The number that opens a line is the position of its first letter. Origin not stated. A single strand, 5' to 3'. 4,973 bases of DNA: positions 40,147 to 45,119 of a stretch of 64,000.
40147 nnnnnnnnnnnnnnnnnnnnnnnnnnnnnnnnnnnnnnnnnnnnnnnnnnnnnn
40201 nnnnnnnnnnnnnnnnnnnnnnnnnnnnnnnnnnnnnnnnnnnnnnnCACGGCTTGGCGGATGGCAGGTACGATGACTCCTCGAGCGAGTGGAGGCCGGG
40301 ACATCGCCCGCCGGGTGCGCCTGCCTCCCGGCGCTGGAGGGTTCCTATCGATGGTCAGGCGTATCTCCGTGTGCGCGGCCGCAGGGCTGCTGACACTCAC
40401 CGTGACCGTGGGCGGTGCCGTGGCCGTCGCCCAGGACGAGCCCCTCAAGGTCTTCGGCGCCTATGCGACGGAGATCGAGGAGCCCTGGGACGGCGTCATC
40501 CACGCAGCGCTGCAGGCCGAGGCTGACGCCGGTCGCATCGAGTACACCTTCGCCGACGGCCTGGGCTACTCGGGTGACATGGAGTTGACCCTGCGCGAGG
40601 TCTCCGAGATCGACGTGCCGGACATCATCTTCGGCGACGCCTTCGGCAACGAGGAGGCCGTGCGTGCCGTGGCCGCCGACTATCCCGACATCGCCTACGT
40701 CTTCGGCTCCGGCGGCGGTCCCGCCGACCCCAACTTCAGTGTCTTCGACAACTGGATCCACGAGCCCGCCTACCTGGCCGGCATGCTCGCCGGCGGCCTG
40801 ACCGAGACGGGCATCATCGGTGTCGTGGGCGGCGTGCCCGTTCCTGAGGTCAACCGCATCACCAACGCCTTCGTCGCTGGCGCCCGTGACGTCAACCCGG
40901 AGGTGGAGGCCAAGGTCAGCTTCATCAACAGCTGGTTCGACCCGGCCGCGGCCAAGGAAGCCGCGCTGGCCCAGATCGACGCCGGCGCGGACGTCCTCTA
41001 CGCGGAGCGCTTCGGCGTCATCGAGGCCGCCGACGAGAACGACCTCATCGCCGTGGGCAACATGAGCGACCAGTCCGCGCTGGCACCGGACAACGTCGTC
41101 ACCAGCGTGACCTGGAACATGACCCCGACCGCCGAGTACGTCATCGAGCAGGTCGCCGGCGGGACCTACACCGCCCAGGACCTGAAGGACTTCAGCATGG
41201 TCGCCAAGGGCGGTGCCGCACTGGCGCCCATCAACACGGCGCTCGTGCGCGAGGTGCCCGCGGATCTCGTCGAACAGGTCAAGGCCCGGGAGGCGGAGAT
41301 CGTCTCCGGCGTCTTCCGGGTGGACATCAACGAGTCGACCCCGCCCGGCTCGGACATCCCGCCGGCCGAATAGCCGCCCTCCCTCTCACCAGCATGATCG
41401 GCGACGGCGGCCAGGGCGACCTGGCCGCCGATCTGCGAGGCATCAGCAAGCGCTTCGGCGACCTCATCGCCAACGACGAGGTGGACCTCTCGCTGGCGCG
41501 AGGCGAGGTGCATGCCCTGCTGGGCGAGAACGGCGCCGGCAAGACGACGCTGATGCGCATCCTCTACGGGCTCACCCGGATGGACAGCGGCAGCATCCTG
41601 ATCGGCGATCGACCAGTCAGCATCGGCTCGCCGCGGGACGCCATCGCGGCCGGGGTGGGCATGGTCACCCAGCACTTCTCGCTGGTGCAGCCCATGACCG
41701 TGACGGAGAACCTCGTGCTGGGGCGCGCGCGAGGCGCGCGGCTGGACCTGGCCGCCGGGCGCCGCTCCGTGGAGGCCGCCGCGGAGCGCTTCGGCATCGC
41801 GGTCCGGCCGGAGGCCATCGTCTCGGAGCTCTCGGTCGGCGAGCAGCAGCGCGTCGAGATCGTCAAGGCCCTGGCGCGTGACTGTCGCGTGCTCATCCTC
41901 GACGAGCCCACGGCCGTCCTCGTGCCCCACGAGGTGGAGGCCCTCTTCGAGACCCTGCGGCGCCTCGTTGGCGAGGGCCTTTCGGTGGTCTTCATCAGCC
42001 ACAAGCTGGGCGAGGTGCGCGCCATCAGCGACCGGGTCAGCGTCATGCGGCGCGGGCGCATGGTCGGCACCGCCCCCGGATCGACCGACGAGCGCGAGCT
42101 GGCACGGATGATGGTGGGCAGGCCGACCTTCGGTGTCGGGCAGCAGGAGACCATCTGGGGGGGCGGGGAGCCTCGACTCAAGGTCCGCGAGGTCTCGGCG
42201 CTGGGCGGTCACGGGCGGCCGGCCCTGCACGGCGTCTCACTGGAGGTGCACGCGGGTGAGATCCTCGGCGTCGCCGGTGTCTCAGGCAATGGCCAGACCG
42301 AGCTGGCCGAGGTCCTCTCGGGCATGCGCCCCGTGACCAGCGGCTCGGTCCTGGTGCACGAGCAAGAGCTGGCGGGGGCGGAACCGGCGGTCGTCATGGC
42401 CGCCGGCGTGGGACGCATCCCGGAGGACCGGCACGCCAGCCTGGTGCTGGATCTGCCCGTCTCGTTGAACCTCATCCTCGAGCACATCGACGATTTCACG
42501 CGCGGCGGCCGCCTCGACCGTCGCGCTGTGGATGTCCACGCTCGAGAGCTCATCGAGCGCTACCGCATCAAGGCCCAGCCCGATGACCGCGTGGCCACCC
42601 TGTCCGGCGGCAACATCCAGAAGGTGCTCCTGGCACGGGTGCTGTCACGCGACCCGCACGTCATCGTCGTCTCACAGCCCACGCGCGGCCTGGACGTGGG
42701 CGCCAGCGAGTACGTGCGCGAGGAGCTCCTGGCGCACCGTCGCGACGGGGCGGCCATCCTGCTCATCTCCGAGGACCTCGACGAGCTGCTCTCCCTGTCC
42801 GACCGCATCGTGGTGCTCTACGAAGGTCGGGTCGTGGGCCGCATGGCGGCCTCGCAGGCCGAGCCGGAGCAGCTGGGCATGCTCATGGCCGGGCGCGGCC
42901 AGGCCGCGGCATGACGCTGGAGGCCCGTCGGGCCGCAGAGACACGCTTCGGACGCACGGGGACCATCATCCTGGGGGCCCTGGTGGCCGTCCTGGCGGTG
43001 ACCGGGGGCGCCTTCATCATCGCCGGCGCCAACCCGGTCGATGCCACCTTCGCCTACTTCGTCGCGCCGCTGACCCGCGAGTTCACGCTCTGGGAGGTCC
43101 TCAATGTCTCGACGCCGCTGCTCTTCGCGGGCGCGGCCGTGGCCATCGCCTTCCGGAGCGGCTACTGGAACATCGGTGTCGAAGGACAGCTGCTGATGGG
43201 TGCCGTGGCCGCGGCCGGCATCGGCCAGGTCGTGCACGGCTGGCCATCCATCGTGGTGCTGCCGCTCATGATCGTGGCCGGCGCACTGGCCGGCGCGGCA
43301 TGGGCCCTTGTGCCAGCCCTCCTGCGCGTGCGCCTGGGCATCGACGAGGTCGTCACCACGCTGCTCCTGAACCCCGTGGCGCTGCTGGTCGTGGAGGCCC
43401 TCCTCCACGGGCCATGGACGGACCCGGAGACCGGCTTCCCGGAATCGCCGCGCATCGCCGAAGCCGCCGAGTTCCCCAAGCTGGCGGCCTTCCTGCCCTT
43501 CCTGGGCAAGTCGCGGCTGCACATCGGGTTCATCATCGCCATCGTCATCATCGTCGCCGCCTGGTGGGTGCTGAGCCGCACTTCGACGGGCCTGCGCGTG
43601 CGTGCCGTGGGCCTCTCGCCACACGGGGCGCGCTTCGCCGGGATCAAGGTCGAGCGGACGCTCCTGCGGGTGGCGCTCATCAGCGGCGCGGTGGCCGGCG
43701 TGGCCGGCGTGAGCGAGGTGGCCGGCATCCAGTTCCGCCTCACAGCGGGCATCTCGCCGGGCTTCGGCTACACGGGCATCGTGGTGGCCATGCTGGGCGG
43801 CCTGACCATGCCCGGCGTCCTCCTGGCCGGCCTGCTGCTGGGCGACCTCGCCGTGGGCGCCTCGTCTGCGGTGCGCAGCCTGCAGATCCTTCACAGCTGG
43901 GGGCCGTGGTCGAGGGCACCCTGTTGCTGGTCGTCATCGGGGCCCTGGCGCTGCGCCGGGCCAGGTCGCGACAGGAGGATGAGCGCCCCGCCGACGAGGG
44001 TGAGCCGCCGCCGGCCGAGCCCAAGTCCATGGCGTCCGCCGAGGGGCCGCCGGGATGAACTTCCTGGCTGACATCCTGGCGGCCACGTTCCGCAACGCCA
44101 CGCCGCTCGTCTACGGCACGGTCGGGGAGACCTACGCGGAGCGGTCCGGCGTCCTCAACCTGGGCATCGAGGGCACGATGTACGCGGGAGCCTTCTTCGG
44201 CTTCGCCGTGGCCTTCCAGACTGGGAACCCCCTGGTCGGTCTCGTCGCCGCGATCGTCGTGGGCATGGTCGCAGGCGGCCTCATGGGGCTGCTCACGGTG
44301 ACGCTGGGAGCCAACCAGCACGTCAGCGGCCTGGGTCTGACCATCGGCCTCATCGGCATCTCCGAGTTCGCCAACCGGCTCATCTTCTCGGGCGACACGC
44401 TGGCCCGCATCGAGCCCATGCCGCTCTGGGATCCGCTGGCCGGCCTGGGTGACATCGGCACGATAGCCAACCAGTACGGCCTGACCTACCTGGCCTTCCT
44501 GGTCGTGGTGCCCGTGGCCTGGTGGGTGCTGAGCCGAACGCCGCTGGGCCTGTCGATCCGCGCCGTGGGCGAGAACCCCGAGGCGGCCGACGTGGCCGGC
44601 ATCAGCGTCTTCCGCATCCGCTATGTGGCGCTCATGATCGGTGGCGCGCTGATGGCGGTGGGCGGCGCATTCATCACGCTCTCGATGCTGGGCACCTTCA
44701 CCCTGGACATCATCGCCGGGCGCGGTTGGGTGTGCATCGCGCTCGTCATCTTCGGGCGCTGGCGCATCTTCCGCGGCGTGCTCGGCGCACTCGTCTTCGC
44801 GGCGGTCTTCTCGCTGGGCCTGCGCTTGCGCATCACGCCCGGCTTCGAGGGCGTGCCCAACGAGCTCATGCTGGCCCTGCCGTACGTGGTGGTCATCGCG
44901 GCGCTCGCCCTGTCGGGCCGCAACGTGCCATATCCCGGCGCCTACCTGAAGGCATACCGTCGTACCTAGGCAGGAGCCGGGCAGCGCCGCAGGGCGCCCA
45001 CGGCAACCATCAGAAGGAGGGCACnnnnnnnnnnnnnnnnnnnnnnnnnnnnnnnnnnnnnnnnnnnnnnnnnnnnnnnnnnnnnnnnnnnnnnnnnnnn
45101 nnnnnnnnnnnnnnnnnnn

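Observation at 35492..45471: Nucleoside/pyrimidine salvage island combining an ECF-type transporter (360-aa S component, one Walker-A-dead ATPase) with a BMP-type ABC importer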

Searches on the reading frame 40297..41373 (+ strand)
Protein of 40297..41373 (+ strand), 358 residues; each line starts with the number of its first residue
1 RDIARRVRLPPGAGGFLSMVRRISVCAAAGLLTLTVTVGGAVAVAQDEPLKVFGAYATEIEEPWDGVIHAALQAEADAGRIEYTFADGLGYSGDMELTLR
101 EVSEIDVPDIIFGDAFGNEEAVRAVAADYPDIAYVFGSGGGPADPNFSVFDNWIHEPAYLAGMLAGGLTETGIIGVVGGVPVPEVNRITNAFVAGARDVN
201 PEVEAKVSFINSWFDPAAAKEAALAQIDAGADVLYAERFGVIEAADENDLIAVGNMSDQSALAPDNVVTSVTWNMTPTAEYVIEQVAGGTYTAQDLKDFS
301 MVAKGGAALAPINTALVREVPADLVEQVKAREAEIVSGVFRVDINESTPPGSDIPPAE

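Call 3: search_protein_families(library=pfam, proteins=[window:40297-41373:+], max_evalue=0.01)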
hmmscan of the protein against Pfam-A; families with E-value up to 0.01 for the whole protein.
window:40297-41373:+ (358 aa): 1 family
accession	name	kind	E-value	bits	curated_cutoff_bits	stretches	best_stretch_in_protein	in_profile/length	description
PF02608.20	Bmp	-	1.2e-38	133.3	24.1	1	80-290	33-249/301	ABC transporter substrate-binding protein PnrA-like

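Call 4: search_protein_families(library=ncbifam, proteins=[window:40297-41373:+], max_evalue=0.01)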
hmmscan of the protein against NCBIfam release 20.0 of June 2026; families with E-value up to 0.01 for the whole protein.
window:40297-41373:+ (358 aa): 1 family
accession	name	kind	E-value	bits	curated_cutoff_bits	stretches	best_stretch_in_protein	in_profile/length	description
NF047927.1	ABC_BMP_B6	equivalog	5.8e-24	84.8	400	1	71-345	25-302/314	putative B6 ABC transporter substrate-binding protein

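Call 79: search_solved_structures(query=window:40297-41373:+, max_evalue=0.001)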
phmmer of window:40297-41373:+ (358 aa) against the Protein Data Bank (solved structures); distinct sequences matched with E-value up to 0.001: 12.
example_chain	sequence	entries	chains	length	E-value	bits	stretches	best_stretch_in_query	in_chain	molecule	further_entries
6pi5_A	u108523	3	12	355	2.6e-34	122.4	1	47-340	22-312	Atrazine periplasmic binding protein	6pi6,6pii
3s99_A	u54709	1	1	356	5.7e-33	118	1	74-338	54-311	Basic membrane lipoprotein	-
7x0r_A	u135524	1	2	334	2.6e-16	63.2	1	120-339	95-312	Lbp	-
4p98_A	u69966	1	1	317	1.5e-15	60.7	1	73-342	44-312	Extracellular solute-binding protein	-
6yab_AAA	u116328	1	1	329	3.5e-13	53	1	109-239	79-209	Lipoprotein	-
6yab_DDD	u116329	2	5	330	3.5e-13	52.9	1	109-239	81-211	Lipoprotein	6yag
6ya3_C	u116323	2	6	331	3.6e-13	52.9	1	109-239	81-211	Lipoprotein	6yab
6y9u_A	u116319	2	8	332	3.6e-13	52.9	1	109-239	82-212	Lipoprotein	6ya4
9q1u_A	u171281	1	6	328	1.2e-11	47.9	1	118-275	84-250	Basic membrane protein A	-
2hqb_A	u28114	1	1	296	8.3e-10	41.8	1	101-282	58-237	Transcriptional activator of comK gene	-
6shu_A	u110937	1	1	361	1.5e-09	41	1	154-272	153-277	Basic membrane protein D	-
4iil_A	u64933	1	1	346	2.6e-05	27.1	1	156-247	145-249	Membrane lipoprotein TpN38(b)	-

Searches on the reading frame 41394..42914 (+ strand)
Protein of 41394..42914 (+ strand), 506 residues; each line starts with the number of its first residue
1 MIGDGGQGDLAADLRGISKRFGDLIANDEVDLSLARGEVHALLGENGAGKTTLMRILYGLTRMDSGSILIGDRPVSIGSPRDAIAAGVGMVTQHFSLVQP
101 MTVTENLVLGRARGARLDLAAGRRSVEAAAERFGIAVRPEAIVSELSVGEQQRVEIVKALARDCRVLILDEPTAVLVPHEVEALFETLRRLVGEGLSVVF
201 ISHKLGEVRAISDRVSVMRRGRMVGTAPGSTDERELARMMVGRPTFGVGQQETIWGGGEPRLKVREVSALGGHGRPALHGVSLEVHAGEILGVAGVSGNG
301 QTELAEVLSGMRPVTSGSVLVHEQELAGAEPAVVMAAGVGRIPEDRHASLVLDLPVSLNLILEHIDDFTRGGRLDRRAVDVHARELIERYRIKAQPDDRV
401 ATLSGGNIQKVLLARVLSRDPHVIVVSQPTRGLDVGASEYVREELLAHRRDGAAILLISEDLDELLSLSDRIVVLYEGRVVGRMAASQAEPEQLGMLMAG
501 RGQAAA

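Call 3: search_protein_families(library=pfam, proteins=[window:41394-42914:+], max_evalue=0.01)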
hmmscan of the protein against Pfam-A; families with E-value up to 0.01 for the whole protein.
window:41394-42914:+ (506 aa): 2 families
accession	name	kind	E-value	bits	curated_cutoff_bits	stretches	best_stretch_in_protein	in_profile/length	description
PF00005.33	ABC_tran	-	1.8e-51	174.8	25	2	29-174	3-137/137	ABC transporter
PF13304.12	AAA_21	-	8.9e-08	33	27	1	39-76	1-38/304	AAA domain, putative AbiEii toxin, Type IV TA system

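Call 4: search_protein_families(library=ncbifam, proteins=[window:41394-42914:+], max_evalue=0.01)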
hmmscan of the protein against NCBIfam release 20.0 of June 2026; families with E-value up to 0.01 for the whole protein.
window:41394-42914:+ (506 aa): 190 families (the best 25 are shown)
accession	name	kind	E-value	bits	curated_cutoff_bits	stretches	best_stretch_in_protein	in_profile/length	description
NF047930.1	ABC_ATP_B6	equivalog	2.2e-138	462.1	670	1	13-500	4-510/510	putative B6 ABC transporter ATP-binding protein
NF010069.0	PRK13549.1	equivalog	2.5e-106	356.2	699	1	13-494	7-497/513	xylose ABC transporter ATP-binding protein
NF008442.0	PRK11288.1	equivalog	1.8e-104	349.8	689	1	13-494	9-491/504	L-arabinose ABC transporter ATP-binding protein AraG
NF011967.0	PRK15439.1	equivalog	2e-103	346.5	586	1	13-496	13-497/510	autoinducer 2 ABC transporter ATP-binding protein LsrA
NF008030.0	PRK10762.1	equivalog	3e-103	346.2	745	1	13-496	6-489/501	ribose ABC transporter ATP-binding protein RbsA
NF041861.1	YtfR_transport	equivalog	8.5e-99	331.2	850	1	14-490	4-482/492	galactofuranose ABC transporter, ATP-binding protein YtfR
TIGR02633.1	xylG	equivalog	7.7e-97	324.8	723.65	1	13-493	3-494/500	D-xylose ABC transporter ATP-binding protein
NF040905.2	GguA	equivalog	2.7e-96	322.9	810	1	13-495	3-497/500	multiple monosaccharide ABC transporter ATP-binding protein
NF008215.0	PRK10982.1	equivalog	1.1e-93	314.6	828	1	11-492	13-496/506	galactose/methyl galactoside ABC transporter ATP-binding protein MglA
NF007253.0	PRK09700.1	equivalog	8.5e-89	298.4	772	1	14-492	8-499/510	D-allose ABC transporter ATP-binding protein AlsA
TIGR01188.1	drrA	subfamily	9.9e-61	205.6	312.45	2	19-225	1-204/302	daunorubicin resistance ABC transporter, ATP-binding protein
TIGR03864.1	PQQ_ABC_ATP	hypoth_equivalog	3.1e-57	193.7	302.25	2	14-224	4-211/236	ABC transporter, ATP-binding subunit, PQQ-dependent alcohol dehydrogenase system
TIGR03410.1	urea_trans_UrtE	equivalog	1.1e-55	188.6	285.8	2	18-233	7-220/230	urea ABC transporter ATP-binding subunit UrtE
TIGR04406.1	LPS_export_lptB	equivalog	1.5e-55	188.1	240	2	15-225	5-215/239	LPS export ABC transporter ATP-binding protein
NF010059.0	PRK13536.1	equivalog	1.8e-55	188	549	2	9-224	41-253/342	nodulation factor ABC transporter ATP-binding protein NodI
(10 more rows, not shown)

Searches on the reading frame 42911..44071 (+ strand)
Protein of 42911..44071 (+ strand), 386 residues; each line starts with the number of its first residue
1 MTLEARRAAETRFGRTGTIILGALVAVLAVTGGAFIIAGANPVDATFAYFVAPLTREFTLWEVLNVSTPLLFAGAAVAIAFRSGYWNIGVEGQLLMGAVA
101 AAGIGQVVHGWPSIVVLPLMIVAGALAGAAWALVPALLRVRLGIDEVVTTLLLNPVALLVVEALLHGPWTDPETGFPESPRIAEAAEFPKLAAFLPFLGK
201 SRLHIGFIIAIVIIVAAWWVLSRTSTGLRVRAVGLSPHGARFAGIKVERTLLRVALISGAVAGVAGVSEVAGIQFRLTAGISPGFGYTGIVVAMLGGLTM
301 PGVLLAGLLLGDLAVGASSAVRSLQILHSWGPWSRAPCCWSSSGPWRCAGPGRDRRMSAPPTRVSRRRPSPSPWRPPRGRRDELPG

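Call 3: search_protein_families(library=pfam, proteins=[window:42911-44071:+], max_evalue=0.01)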
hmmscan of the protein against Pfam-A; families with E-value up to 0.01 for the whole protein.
window:42911-44071:+ (386 aa): 1 family
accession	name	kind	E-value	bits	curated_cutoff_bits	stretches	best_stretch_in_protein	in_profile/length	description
PF02653.21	BPD_transp_2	-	1.2e-42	146.4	26.8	1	62-315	4-244/269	Branched-chain amino acid transport system / permease component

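Call 4: search_protein_families(library=ncbifam, proteins=[window:42911-44071:+], max_evalue=0.01)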
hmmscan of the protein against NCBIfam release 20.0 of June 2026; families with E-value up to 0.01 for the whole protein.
window:42911-44071:+ (386 aa): 11 families
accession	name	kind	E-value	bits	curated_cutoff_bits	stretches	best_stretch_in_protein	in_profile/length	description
NF047929.1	ABC_B6_perm_2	equivalog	4.9e-50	170.6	400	1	20-326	6-306/337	putative B6 ABC transporter permease subunit 2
NF047928.1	ABC_B6_perm_1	equivalog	9.3e-19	67.7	465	1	64-312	18-257/311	putative B6 ABC transporter permease subunit 1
NF007014.0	PRK09478.1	equivalog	1.4e-08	34.4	386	1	121-302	113-281/336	galactose/methyl galactoside ABC transporter permease MglC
TIGR03409.1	urea_trans_UrtB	equivalog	5.5e-08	32.8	250.3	1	201-313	143-253/291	urea ABC transporter permease subunit UrtB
NF007252.0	PRK09699.1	equivalog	1.8e-07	30.8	396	1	197-314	168-288/326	D-allose ABC transporter permease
NF007067.0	PRK09512.1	equivalog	2e-07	30.5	398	1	95-317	82-287/321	ribose ABC transporter permease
NF008441.0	PRK11285.1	equivalog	3.4e-07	29.7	378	1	207-317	182-293/333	L-arabinose ABC transporter permease AraH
NF008630.0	PRK11618.1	equivalog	1.3e-06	27.9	363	1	99-268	76-228/331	galactofuranose ABC transporter, permease protein YjfF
NF041862.1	YtfT_transport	equivalog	2.8e-05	23.4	535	1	204-274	179-249/339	galactofuranose ABC transporter, ATP-binding protein YtfT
NF011612.1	PRK15038.1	equivalog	0.00064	19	500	1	108-271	78-228/322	autoinducer 2 ABC transporter permease LsrD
NF011961.0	PRK15432.1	equivalog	0.0078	15.5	388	0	94-311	69-264/344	autoinducer 2 ABC transporter permease LsrC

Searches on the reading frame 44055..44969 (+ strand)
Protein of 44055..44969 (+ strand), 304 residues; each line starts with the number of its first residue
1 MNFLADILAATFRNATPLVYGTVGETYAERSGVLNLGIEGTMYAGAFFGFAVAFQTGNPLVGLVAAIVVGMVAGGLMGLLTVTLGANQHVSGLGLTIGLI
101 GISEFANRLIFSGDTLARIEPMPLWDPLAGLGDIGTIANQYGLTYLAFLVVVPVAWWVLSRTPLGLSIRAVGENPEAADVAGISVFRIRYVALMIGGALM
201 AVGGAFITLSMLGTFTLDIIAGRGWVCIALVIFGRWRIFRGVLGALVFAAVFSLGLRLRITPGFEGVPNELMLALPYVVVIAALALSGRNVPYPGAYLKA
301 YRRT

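Call 3: search_protein_families(library=pfam, proteins=[window:44055-44969:+], max_evalue=0.01)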
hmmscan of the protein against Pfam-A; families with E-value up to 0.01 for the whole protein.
window:44055-44969:+ (304 aa): 1 family
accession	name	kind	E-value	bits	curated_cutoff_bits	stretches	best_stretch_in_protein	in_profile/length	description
PF02653.21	BPD_transp_2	-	3e-36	125.4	26.8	1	12-284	6-269/269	Branched-chain amino acid transport system / permease component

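Call 4: search_protein_families(library=ncbifam, proteins=[window:44055-44969:+], max_evalue=0.01)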
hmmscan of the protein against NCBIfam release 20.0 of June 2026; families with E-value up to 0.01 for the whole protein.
window:44055-44969:+ (304 aa): 9 families
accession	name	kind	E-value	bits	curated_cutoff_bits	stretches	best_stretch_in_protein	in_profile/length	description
NF047928.1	ABC_B6_perm_1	equivalog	7e-49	166.6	465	1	2-303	8-308/311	putative B6 ABC transporter permease subunit 1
NF047929.1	ABC_B6_perm_2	equivalog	2.4e-12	46.7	400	1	8-281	46-320/337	putative B6 ABC transporter permease subunit 2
TIGR03409.1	urea_trans_UrtB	equivalog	9.6e-09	35.3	250.3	1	32-216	29-217/291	urea ABC transporter permease subunit UrtB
NF007014.0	PRK09478.1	equivalog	1.1e-07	31.6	386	1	61-216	107-257/336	galactose/methyl galactoside ABC transporter permease MglC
NF008441.0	PRK11285.1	equivalog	0.00011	21.4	378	1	47-208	95-245/333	L-arabinose ABC transporter permease AraH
NF011961.0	PRK15432.1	equivalog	0.00044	19.6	388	1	57-241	85-258/344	autoinducer 2 ABC transporter permease LsrC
NF007067.0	PRK09512.1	equivalog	0.0013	18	398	1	146-238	175-268/321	ribose ABC transporter permease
NF040906.3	GguB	equivalog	0.0052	16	450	1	146-258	229-346/375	multiple monosaccharide ABC transporter permease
NF008630.0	PRK11618.1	equivalog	0.0098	15.1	363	0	18-235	46-256/331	galactofuranose ABC transporter, permease protein YjfF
